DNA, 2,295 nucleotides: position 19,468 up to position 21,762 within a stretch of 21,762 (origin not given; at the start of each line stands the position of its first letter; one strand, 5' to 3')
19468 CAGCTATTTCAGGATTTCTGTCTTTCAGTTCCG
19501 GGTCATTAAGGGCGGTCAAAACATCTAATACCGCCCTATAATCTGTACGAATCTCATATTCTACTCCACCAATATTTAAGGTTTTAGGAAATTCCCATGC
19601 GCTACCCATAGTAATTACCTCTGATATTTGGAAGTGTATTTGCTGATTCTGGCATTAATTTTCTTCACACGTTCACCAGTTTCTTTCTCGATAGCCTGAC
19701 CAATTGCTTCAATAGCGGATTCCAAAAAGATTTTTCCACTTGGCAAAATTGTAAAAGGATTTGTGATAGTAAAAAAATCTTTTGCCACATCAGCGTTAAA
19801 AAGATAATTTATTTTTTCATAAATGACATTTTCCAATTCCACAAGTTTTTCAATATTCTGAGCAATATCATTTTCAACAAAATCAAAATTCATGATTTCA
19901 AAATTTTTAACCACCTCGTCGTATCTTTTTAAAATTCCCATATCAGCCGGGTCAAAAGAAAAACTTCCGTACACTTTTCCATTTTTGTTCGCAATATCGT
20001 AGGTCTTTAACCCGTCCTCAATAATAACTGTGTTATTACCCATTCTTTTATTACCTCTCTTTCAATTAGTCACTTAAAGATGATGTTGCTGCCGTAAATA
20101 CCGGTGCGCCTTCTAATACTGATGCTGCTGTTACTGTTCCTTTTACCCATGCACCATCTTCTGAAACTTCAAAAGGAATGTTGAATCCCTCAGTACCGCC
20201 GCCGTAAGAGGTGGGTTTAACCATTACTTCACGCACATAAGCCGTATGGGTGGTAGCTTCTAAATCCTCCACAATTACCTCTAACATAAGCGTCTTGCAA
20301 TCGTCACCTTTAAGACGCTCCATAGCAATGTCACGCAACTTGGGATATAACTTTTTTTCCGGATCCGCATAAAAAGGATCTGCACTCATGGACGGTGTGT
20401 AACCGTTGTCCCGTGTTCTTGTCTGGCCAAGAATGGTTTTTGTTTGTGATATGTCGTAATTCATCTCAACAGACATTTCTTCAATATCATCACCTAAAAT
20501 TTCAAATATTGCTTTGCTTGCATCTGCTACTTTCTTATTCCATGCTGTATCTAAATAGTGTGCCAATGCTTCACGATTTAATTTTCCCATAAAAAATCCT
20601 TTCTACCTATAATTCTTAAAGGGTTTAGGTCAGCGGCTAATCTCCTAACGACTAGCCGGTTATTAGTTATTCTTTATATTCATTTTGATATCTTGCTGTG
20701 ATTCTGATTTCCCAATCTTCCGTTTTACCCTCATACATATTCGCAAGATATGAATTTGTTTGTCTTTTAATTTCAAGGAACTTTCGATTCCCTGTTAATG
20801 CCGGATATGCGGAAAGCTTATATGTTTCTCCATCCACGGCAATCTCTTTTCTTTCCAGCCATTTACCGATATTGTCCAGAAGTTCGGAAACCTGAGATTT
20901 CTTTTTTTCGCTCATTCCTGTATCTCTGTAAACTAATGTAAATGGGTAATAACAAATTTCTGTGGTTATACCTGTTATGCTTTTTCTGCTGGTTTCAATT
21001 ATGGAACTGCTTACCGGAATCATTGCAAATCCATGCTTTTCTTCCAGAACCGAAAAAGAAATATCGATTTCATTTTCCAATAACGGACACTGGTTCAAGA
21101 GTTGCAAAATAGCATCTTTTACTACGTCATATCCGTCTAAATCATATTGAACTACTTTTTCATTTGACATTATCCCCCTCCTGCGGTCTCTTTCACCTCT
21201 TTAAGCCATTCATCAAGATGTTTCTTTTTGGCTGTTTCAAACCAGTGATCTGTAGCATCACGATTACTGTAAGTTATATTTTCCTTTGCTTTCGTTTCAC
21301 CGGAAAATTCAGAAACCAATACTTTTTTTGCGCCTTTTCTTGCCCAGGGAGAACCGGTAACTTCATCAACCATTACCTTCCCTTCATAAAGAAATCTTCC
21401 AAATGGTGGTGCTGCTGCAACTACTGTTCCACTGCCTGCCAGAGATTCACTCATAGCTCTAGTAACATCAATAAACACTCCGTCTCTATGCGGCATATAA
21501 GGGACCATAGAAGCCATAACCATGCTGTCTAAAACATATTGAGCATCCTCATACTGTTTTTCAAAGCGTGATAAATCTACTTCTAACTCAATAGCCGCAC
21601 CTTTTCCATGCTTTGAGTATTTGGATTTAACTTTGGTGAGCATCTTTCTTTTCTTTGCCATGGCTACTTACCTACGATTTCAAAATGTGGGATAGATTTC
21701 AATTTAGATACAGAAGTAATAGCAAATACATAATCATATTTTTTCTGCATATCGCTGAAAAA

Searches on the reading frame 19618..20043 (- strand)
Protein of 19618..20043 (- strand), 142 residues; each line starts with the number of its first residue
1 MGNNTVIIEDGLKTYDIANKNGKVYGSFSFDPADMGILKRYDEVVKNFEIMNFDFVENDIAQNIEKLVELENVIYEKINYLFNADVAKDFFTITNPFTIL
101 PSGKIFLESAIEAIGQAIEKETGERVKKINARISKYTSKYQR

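Call 97: search_protein_families(library=phrogs, proteins=[window:19618-20043:-], max_evalue=0.001)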
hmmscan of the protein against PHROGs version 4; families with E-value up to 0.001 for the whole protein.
window:19618-20043:- (142 aa): 1 family
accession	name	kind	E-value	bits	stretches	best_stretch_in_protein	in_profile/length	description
phrog_11299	-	unknown function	2.8e-29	103.2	1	4-141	2-141/152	-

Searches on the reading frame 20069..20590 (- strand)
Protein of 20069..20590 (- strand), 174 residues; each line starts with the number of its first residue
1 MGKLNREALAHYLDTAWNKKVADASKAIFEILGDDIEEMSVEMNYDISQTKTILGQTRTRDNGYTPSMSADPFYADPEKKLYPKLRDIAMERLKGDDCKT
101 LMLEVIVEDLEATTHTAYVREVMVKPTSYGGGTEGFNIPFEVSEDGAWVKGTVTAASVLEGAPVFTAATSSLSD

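Call 97: search_protein_families(library=phrogs, proteins=[window:20069-20590:-], max_evalue=0.001)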
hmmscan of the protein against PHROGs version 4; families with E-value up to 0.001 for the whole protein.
window:20069-20590:- (174 aa): 1 family
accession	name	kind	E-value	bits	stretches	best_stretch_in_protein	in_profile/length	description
phrog_3099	-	unknown function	6.6e-38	131.4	1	1-171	5-169/171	-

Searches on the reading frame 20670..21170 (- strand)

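Call 97: search_protein_families(library=phrogs, proteins=[window:20670-21170:-], max_evalue=0.001)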
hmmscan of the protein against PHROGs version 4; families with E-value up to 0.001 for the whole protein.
window:20670-21170:- (167 aa): 1 family
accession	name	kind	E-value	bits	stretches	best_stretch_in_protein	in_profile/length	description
phrog_3266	-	connector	1.1e-16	61.9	1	18-164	4-141/142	tail completion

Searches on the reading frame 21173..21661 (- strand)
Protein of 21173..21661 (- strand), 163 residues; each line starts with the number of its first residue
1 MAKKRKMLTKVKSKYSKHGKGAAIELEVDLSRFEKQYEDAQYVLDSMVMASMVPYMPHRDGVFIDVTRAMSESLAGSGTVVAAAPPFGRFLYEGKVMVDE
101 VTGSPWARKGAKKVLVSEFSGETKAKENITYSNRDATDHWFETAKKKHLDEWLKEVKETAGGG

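Call 97: search_protein_families(library=phrogs, proteins=[window:21173-21661:-], max_evalue=0.001)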
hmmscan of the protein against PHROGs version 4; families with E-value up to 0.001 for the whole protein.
window:21173-21661:- (163 aa): 1 family
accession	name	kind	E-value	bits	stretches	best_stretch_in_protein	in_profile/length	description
phrog_556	-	head and packaging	1.2e-16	62.3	1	7-162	29-159/295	minor head protein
